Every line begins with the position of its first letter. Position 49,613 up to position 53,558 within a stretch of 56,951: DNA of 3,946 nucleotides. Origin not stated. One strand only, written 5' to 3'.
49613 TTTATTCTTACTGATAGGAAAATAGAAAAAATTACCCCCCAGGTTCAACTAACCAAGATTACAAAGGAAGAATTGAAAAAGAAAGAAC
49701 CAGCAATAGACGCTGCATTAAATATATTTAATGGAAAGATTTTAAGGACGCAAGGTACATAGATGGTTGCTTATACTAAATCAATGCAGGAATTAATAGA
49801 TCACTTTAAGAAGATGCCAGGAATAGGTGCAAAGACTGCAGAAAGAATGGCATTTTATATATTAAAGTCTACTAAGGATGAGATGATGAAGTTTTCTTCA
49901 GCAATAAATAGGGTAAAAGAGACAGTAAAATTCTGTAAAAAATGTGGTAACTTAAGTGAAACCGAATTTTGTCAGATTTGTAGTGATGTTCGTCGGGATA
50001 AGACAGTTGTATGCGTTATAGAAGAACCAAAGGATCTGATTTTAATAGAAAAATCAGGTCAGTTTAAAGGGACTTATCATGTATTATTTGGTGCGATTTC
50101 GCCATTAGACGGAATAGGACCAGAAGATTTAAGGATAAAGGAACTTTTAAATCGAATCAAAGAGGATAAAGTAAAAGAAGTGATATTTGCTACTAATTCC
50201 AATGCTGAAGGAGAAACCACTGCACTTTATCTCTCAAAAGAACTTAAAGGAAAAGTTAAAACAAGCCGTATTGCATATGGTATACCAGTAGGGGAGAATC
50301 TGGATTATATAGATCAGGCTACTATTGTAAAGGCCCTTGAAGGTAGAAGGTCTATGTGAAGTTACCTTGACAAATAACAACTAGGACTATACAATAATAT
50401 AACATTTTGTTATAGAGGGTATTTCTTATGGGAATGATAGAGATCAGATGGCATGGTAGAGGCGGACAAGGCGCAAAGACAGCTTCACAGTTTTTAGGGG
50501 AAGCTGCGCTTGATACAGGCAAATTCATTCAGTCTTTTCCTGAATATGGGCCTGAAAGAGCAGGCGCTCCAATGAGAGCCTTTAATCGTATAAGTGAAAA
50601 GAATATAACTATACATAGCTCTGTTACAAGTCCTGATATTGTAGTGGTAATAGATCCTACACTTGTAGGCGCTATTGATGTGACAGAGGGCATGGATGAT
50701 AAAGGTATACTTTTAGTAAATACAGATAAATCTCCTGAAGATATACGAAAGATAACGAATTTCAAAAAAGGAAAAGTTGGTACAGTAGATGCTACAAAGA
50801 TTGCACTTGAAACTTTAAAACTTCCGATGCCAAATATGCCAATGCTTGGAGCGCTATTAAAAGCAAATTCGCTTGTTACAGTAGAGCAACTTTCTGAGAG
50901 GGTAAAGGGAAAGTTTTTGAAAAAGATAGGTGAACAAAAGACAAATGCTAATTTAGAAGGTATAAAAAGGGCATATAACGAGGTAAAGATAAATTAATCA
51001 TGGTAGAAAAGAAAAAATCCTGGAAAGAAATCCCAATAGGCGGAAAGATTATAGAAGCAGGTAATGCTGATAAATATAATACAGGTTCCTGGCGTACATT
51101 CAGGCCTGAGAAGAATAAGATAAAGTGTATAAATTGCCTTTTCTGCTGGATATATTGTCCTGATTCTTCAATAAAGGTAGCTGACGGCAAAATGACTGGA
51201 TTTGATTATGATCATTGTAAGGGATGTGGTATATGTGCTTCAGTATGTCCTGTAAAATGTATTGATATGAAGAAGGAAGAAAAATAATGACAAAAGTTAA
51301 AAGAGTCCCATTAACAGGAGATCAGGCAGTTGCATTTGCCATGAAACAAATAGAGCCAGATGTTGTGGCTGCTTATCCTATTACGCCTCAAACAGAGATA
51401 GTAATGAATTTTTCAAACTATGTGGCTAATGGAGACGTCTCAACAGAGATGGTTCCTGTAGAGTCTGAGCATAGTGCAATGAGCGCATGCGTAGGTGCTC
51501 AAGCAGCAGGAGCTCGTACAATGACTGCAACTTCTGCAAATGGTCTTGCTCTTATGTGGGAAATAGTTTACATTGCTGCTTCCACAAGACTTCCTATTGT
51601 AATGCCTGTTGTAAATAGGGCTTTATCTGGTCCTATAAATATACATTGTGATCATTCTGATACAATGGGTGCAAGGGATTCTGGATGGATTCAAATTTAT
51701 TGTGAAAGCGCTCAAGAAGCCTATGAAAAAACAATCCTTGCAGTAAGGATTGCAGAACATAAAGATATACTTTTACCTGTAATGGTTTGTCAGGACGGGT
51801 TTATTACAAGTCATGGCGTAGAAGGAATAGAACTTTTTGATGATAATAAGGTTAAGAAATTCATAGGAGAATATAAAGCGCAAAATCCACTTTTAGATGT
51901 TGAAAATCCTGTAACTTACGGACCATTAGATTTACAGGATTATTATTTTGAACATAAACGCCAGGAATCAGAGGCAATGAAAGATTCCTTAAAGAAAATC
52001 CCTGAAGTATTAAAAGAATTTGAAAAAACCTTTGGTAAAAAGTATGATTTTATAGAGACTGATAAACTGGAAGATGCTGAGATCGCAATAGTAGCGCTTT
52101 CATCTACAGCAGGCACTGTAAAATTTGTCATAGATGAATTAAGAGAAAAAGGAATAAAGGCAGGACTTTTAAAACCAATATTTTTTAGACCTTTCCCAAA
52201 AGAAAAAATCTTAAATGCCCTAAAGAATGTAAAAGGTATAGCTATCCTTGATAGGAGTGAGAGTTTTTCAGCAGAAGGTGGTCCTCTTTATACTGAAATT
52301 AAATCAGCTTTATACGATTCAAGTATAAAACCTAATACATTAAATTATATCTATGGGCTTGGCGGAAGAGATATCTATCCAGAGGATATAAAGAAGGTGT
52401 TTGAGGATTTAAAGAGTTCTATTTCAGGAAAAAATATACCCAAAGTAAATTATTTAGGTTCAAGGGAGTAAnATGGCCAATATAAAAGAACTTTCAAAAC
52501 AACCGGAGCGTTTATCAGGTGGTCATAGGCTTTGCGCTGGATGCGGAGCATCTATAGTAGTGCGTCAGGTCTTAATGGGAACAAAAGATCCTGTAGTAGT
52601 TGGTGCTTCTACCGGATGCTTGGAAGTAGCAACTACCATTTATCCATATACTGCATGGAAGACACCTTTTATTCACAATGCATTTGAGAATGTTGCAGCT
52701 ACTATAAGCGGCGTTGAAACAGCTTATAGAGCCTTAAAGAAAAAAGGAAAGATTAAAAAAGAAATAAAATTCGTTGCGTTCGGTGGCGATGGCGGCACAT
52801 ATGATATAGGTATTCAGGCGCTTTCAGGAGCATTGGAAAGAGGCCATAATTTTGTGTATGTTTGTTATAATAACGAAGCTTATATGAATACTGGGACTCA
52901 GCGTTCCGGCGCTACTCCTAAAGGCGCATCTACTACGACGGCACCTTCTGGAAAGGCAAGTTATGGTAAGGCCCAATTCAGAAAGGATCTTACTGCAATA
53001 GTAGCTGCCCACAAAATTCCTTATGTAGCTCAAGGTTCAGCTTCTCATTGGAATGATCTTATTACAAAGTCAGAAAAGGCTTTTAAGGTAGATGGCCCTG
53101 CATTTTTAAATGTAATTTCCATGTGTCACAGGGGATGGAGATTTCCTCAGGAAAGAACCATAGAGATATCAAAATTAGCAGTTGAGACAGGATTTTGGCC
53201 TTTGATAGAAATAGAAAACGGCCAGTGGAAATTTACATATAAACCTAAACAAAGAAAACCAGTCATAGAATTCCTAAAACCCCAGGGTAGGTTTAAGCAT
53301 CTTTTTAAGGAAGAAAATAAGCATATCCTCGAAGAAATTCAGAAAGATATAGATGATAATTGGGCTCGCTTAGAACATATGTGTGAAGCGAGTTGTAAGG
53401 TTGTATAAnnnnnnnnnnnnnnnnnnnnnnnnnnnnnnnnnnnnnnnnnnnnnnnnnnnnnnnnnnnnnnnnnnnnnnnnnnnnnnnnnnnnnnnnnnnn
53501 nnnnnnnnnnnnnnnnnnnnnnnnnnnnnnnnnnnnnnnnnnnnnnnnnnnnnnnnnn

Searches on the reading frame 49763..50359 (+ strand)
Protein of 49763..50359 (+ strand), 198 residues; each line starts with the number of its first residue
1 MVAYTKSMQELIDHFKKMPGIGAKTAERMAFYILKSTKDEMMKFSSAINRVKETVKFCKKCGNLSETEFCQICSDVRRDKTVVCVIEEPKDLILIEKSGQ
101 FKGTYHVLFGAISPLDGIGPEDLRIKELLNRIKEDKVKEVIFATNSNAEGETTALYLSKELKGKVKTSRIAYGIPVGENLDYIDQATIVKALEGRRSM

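Call 8: search_protein_families(library=pfam, proteins=[window:49763-50359:+])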
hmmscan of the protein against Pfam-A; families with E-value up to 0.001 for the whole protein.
window:49763-50359:+ (198 aa): 5 families
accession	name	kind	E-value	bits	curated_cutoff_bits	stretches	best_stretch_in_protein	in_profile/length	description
PF13662.12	Toprim_4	-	1.4e-24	86.6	25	1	82-171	2-85/85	Toprim domain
PF21176.3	RecR_HhH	-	4.8e-15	55.5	27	1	9-50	2-43/45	RecR, helix-hairpin-helix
PF01751.28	Toprim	-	1.7e-11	44.6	23.1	1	83-167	2-86/96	Toprim domain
PF02132.21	RecR_ZnF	-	5.3e-09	36.1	22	1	55-75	1-21/21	RecR, Cys4-zinc finger domain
PF21175.2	RecR_C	-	7.4e-09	35.3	22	1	173-196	1-24/24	RecR, C-terminal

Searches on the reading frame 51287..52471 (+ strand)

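Call 8: search_protein_families(library=pfam, proteins=[window:51287-52471:+])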
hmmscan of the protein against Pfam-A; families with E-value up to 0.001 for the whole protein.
window:51287-52471:+ (394 aa): 3 families
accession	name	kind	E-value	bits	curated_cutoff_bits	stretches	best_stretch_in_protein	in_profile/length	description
PF01855.24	POR_N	-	9.7e-76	255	27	1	18-236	2-224/231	Pyruvate flavodoxin/ferredoxin oxidoreductase, thiamine diP-bdg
PF17147.9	PFOR_II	-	2.7e-33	114.8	27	1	264-368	1-102/102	Pyruvate:ferredoxin oxidoreductase core domain II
PF02780.25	Transketolase_C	-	2.6e-05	24.6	25.9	1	262-320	8-66/124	Transketolase, C-terminal domain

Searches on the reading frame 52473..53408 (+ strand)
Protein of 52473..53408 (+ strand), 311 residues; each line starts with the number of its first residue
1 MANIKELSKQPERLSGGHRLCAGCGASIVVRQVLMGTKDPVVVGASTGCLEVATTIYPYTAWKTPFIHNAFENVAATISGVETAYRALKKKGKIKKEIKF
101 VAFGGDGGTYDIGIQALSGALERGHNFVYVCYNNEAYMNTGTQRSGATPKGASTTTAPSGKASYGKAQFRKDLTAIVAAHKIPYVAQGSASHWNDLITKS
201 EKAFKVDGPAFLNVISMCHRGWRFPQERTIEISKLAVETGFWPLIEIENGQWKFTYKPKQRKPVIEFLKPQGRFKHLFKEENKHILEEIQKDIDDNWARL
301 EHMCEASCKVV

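Call 8: search_protein_families(library=pfam, proteins=[window:52473-53408:+])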
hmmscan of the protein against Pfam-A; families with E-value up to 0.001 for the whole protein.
window:52473-53408:+ (311 aa): 1 family
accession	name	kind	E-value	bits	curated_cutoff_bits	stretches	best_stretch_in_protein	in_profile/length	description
PF02775.26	TPP_enzyme_C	-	1.5e-19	70.7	21.9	1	47-214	2-151/151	Thiamine pyrophosphate enzyme, C-terminal TPP binding domain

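Call 11: find_encoding_contigs(protein=window:52473-53408:+, flank=6000, max_places=10)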
Protein window:52473-53408:+ (311 aa): 2 contigs read that carry it; 2 places shown.
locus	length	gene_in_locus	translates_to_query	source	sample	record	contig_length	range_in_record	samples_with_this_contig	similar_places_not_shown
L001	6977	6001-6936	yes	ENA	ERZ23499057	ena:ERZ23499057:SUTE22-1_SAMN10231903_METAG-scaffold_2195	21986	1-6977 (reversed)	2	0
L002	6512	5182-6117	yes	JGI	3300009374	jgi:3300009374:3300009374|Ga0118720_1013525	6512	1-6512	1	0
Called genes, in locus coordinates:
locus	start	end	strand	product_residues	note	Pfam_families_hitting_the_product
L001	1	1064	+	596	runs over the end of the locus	PF00425:Chorismate_bind, PF01063:Aminotran_4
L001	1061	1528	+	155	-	PF00383:dCMP_cyt_deam_1, PF14437:MafB19-deam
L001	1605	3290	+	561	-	PF05496:RuvB_N (faint), PF13177:DNA_pol3_delta2, PF13401:AAA_22 (faint), PF00004:AAA, PF07728:AAA_5 (weak), PF22608:DNAX_ATPase_lid, PF12169:DNA_pol3_gamma3, PF20964:DnaX_C, +1 more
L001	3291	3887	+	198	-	PF21176:RecR_HhH, PF02132:RecR_ZnF, PF13662:Toprim_4, PF01751:Toprim, PF21175:RecR_C (weak)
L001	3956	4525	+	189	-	PF01558:POR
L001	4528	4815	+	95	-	PF12837:Fer4_6 (faint), PF13237:Fer4_10 (weak), PF14697:Fer4_21, PF12838:Fer4_7 (weak), PF00037:Fer4 (weak), PF12797:Fer4_2 (weak)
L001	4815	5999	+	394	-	PF01855:POR_N, PF17147:PFOR_II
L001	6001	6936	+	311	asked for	PF02775:TPP_enzyme_C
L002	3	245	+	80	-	?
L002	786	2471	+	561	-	PF05496:RuvB_N (faint), PF13177:DNA_pol3_delta2, PF13401:AAA_22 (faint), PF00004:AAA, PF07728:AAA_5 (weak), PF22608:DNAX_ATPase_lid, PF12169:DNA_pol3_gamma3, PF20964:DnaX_C, +1 more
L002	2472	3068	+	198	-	PF21176:RecR_HhH, PF02132:RecR_ZnF, PF13662:Toprim_4, PF01751:Toprim, PF21175:RecR_C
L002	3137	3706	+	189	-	PF01558:POR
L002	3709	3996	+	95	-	PF12837:Fer4_6 (faint), PF13237:Fer4_10 (weak), PF14697:Fer4_21, PF12838:Fer4_7 (weak), PF00037:Fer4 (weak), PF12797:Fer4_2 (weak)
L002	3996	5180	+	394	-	PF01855:POR_N, PF17147:PFOR_II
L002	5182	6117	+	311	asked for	PF02775:TPP_enzyme_C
